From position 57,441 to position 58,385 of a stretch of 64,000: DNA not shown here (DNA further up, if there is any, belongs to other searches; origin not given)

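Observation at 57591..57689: Repeat element copy C is read through in frame and supplies the C-terminal ~25 residues of CobC; copy A supplies the hisA stop codon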

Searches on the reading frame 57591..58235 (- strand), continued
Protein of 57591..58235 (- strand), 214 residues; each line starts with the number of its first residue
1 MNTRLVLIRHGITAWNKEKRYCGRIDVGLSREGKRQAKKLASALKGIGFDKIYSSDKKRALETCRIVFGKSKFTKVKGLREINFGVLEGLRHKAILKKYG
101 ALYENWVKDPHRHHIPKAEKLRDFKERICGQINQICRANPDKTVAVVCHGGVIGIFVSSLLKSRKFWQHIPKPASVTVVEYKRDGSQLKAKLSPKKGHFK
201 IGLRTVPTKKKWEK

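Call 41: predict_structure(alignment_id=A2)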
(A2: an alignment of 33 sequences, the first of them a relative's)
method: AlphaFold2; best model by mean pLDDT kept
length: 214 residues; sequences in the alignment: 33
mean_pLDDT: 86.7   pTM: 0.84
mean pLDDT of the five models: 86.7, 84.2, 84.1, 83.0, 81.3
residues with pLDDT >= 90: 165; 70-90: 17; 50-70: 5; < 50: 27
segments of 3 or more residues with pLDDT < 50: 186-188, 192-214
pLDDT, mean of each block of 10 residues (from residue 1): 93 95 94 98 93 98 97 97 95 96 94 93 96 95 97 94 90 93 60 39 35 34
secondary structure, 60 per line:
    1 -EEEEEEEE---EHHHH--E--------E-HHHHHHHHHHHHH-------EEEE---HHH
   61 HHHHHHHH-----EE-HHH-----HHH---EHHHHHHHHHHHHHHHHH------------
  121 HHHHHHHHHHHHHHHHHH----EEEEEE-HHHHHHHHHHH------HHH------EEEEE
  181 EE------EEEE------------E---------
elements in order: E2-9 H14-17 H31-43 E51-54 H58-68 H92-108 H121-138 E143-148 H150-160 E176-182 E189-192
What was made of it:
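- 57591..58235 (-): cobC-like histidine phosphatase ORF, 214 aa. The core (residues 1-182) is intact. The tail (183-214) is non-canonical. AF2 pLDDT above 90 up to residue 182, and below 50 for residues 192-214 (call 41).
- The window tail has pLDDT below 50 from residue 192 (call 41). The tail is predicted to be disordered (call 41). The core models with pLDDT above 90 (call 41).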

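Call 47: find_encoding_contigs(protein=P0005, flank=1500, max_places=1)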
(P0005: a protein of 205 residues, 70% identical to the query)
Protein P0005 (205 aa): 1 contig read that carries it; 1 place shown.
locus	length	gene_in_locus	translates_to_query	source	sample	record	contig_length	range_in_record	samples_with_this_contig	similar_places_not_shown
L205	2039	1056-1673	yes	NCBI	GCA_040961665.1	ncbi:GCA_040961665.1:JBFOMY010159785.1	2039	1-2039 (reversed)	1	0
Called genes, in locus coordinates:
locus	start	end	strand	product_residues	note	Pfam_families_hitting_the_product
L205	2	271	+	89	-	?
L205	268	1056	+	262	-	PF02463:SMC_N (faint), PF00005:ABC_tran, PF13304:AAA_21 (faint)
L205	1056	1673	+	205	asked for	PF00300:His_Phos_1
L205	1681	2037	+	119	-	?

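Call 48: find_encoding_contigs(protein=P0007, flank=1500, max_places=1)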
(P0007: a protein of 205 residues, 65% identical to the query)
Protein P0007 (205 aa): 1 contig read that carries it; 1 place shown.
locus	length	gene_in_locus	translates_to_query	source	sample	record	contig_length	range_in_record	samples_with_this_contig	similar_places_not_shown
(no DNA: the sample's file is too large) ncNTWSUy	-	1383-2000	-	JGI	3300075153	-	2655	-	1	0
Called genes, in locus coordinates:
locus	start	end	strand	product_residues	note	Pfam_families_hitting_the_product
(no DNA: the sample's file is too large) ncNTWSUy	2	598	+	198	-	?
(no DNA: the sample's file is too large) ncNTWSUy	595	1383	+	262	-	PF02463:SMC_N (weak), PF25199:nSTAND_NTPase5 (faint), PF00005:ABC_tran, PF13304:AAA_21 (faint)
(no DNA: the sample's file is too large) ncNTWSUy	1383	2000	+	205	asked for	PF00300:His_Phos_1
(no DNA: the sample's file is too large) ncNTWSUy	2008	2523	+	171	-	PF02283:CobU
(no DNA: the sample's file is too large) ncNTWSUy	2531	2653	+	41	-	?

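Call 49: find_encoding_contigs(protein=P0105, flank=1500, max_places=1)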
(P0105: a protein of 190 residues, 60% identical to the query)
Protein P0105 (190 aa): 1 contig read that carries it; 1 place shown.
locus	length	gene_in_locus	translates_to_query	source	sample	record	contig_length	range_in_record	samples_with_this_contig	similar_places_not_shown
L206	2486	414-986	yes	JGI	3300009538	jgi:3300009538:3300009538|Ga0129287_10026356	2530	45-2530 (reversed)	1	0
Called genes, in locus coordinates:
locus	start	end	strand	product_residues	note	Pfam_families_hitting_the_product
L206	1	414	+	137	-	?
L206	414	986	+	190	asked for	PF00300:His_Phos_1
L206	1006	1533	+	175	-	PF02283:CobU, PF13479:AAA_24 (weak)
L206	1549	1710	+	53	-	-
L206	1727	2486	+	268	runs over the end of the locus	?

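Call 64: search_protein_families(library=pfam, proteins=[L014:162-749:+], max_evalue=0.01)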
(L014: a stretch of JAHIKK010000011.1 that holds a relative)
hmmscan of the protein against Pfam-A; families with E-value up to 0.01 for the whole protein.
L014:162-749:+ (196 aa): 1 family
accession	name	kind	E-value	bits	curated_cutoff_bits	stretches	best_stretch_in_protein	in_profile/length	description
PF01797.21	Y1_Tnp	-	7.7e-15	55.5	23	1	10-124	3-121/121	Transposase IS200 like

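Call 65: search_protein_families(library=ncbifam, proteins=[L014:162-749:+], max_evalue=0.01)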
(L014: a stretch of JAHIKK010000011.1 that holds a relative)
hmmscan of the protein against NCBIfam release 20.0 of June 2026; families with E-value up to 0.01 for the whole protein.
L014:162-749:+ (196 aa): 2 families
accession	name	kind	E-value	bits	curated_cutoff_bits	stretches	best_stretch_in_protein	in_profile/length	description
NF047646.1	REP_Tyr_transpos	equivalog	2e-19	69.9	80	1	5-140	3-146/146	REP-associated tyrosine transposase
NF033573.1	transpos_IS200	equivalog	0.00025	21.3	55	1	9-95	8-93/126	IS200/IS605 family transposase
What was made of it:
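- On REP/REPIN-RAYT system: The NCBIfam RAYT model scores 70 bits for the L014 homologue against a cutoff of 80 (call 65).
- The link rests on a shared inner hairpin and GGGAC motifs, and the best NCBIfam RAYT score (70 bits) is below the curated cutoff of 80 (call 65).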

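Call 66: predict_structure(alignment_id=A5)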
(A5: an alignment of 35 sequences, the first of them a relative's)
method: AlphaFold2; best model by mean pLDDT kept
length: 200 residues; sequences in the alignment: 35
mean_pLDDT: 94.3   pTM: 0.91
mean pLDDT of the five models: 94.3, 92.7, 91.6, 90.4, 90.3
residues with pLDDT >= 90: 176; 70-90: 21; 50-70: 2; < 50: 1
segments of 3 or more residues with pLDDT < 50: none
pLDDT, mean of each block of 10 residues (from residue 1): 94 91 91 97 93 98 96 95 94 95 94 94 97 96 98 98 94 97 91 84
secondary structure, 60 per line:
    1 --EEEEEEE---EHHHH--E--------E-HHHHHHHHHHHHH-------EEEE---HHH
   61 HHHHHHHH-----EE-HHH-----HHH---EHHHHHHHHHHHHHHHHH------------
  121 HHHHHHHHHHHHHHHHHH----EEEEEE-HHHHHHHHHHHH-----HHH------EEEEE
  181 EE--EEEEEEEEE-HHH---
elements in order: E3-9 H14-17 H31-43 E51-54 H58-68 H92-108 H121-138 E143-148 H150-161 E176-182 E185-193
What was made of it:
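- AlphaFold2 models the canonical tail as strand 185-193 with pLDDT 84-91 (call 66).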

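Call 67: find_homologous_proteins(query=L014:162-749:+, max_evalue=1e-20)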
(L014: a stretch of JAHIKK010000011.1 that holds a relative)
Query L014:162-749:+ (196 aa): 1127 proteins with E <= 1e-20 among 1499 candidates; the best 120 are listed.
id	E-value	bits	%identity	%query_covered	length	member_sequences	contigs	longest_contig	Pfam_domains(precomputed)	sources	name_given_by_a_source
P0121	7.8e-126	435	100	100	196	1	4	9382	PF01797.22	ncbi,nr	ncbi:MAG: transposase [Candidatus Omnitrophica bacterium]|nr:transposase [Candidatus Omnitrophota ba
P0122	1.8e-116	405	94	100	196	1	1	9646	PF01797.22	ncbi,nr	ncbi:MAG: transposase [Candidatus Omnitrophota bacterium]|nr:transposase [Candidatus Omnitrophota ba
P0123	4.3e-109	381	89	100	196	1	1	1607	PF01797.22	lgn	-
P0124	9.2e-109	380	89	100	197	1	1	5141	PF01797.22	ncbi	-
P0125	1.4e-106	373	88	100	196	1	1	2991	PF01797.22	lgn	-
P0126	1.2e-105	370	87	99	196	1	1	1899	PF01797.22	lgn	-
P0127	1.4e-105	369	87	100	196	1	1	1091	PF01797.22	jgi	jgi:putative transposase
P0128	1.9e-105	369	86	100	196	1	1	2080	PF01797.22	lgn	-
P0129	4.3e-105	368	86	99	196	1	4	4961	PF01797.22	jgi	jgi:putative transposase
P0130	4.8e-104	364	85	100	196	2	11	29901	PF01797.22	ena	-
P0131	1.1e-101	357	83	100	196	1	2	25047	PF01797.22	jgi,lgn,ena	-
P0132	1.4e-99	350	79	100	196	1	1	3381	PF01797.22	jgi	jgi:putative transposase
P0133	1.7e-97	343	81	97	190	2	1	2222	PF01797.22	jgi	jgi:putative transposase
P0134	7.4e-91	321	73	100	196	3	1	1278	PF01797.22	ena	-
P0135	1.4e-88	314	70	100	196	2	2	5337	PF01797.22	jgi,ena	-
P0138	1.1e-86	308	71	100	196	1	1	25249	PF01797.22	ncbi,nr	ncbi:MAG: transposase [Candidatus Omnitrophica bacterium]|nr:transposase [Candidatus Omnitrophota ba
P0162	2.1e-74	268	61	99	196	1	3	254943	PF01797.22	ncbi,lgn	-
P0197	9.2e-71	256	61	99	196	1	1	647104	PF01797.22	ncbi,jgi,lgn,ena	ncbi:MAG: transposase [Candidatus Omnitrophota bacterium]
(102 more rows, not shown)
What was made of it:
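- A 196-aa RAYT-like family has more than 1100 homologues; all source names among the best 120 are Omnitrophota/Omnitrophica (call 67).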

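Call 68: find_encoding_contigs(protein=P0197, flank=5000, max_places=2)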
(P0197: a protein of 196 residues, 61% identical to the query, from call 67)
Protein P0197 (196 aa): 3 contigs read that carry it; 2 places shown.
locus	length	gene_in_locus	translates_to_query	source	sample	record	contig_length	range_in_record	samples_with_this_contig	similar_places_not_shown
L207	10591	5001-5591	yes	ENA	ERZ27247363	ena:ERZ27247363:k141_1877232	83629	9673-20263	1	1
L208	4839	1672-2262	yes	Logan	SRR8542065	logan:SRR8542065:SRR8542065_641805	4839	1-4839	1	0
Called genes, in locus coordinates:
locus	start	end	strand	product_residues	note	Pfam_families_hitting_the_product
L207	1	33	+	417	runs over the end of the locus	PF00330:Aconitase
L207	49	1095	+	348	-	PF00437:T2SSE, PF13401:AAA_22 (weak)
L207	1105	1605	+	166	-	PF00694:Aconitase_C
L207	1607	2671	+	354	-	PF00180:Iso_dh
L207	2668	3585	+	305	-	PF00056:Ldh_1_N, PF02866:Ldh_1_C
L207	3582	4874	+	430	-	PF00890:FAD_binding_2 (weak), PF01134:GIDA (weak), PF01262:AlaDh_PNT_C (faint), PF07992:Pyr_redox_2, PF12831:FAD_oxidored (weak), PF13738:Pyr_redox_3, PF00070:Pyr_redox, PF02852:Pyr_redox_dim, +3 more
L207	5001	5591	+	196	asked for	PF01797:Y1_Tnp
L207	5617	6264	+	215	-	PF21948:LplA-B_cat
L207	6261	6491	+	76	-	PF00364:Biotin_lipoyl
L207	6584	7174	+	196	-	-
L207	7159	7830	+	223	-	PF08843:AbiEii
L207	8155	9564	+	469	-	PF13372:Alginate_exp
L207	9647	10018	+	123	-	PF05635:23S_rRNA_IVP, PF22296:bAvd (weak)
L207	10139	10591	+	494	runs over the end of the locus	PF03065:Glyco_hydro_57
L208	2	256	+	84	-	?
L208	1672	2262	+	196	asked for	PF01797:Y1_Tnp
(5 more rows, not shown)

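Call 76: find_encoding_contigs(protein=P0162, flank=600, max_places=1)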
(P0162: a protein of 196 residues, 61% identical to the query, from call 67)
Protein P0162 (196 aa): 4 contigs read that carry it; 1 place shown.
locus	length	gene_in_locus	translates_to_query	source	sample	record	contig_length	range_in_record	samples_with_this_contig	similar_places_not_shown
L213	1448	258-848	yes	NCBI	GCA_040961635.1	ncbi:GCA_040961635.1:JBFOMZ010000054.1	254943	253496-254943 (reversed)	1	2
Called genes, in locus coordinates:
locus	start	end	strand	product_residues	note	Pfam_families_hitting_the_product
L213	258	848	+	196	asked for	PF01797:Y1_Tnp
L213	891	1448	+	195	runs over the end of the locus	PF03193:RsgA_GTPase (weak), PF00009:GTP_EFTU (faint), PF00350:Dynamin_N (faint), PF01926:MMR_HSR1, PF02421:FeoB_N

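Call 77: find_encoding_contigs(protein=P0138, flank=600, max_places=1)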
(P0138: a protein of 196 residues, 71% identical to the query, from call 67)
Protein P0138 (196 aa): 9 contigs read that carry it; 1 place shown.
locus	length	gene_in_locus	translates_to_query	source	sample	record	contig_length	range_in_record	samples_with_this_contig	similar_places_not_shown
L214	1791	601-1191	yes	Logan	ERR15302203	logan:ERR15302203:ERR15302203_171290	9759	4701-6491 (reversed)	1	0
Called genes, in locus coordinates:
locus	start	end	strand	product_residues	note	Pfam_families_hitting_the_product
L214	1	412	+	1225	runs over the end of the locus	?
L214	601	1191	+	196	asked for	PF01797:Y1_Tnp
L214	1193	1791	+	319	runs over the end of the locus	PF13847:Methyltransf_31 (weak)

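Call 78: find_encoding_contigs(protein=P0130, flank=600, max_places=1)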
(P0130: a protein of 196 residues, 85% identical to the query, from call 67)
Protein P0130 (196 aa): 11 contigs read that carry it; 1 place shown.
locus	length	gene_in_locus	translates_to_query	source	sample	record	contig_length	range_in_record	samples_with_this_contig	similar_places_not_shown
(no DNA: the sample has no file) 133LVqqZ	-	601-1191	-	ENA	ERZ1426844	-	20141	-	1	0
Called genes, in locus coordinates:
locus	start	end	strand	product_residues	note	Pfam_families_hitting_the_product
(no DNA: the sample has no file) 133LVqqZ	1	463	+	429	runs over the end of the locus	PF00270:DEAD, PF04851:ResIII, PF00271:Helicase_C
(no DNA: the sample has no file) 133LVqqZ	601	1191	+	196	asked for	PF01797:Y1_Tnp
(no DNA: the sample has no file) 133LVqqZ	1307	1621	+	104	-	PF01522:Polysacc_deac_1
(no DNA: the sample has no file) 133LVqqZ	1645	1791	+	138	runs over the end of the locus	PF01522:Polysacc_deac_1 (weak)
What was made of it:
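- Tried and rejected: DNA for P0007 and P0130 could not be fetched (calls 48, 78).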
